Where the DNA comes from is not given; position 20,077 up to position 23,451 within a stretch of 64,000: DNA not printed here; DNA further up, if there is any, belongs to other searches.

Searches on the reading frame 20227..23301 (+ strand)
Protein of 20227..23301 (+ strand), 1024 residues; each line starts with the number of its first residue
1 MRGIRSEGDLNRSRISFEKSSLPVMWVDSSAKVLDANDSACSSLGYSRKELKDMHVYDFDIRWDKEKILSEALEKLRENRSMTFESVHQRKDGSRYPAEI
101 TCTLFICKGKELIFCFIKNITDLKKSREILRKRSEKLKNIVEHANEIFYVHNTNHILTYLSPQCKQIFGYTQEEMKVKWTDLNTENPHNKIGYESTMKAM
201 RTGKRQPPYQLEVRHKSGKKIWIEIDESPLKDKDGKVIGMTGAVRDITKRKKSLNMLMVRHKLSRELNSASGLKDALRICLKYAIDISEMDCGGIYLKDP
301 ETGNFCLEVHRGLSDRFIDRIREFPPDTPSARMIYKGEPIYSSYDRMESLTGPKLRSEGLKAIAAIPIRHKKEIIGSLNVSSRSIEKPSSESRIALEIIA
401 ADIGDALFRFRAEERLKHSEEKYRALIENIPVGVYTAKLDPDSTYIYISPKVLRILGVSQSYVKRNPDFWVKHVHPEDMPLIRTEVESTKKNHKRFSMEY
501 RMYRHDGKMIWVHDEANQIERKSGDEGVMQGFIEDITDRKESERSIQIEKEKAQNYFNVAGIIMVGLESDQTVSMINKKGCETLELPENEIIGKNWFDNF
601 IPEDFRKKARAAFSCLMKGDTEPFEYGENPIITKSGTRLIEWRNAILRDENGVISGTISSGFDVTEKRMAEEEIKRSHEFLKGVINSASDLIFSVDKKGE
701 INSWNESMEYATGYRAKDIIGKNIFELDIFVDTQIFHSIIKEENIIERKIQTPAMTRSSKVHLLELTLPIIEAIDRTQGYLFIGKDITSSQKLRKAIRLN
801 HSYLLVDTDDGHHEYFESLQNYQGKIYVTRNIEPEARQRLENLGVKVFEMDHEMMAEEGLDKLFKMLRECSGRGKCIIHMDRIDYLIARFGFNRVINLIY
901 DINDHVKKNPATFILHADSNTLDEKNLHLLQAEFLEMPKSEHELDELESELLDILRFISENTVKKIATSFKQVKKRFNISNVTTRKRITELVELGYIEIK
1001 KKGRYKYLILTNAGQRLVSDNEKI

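Call 37: search_protein_families(library=pfam, proteins=[window:20227-23301:+], max_evalue=0.0001)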
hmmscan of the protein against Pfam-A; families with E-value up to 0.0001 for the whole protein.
window:20227-23301:+ (1024 aa): 9 families
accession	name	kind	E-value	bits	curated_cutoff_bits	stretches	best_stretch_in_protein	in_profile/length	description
PF13426.13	PAS_9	-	2.9e-49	166.1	27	4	26-122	5-103/103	PAS domain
PF00989.32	PAS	-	5.4e-43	146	22.6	4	680-787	2-113/113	PAS fold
PF08447.18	PAS_3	-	2.3e-42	143.6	25.6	2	446-533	2-89/89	PAS fold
PF08448.16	PAS_4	-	2.5e-27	95.7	23.1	1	142-251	2-109/110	PAS fold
PF13188.13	PAS_8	-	1.7e-21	75.8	21.8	1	421-474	1-50/65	PAS domain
PF13185.12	GAF_2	-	4.1e-13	50.2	28.6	1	272-407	3-135/136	GAF domain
PF05763.18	DUF835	-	2.8e-12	47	33.1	1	810-934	6-136/136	Protein of unknown function (DUF835)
PF22665.2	DUF6293_C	-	5.7e-07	30.4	27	1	950-1017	32-97/101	DUF6293 C-terminal winged helix domain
PF24820.1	Diguanyl_cycl_sensor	-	6.2e-05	23.3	28.1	0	566-615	11-59/109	Diguanylate cyclase-like sensor domain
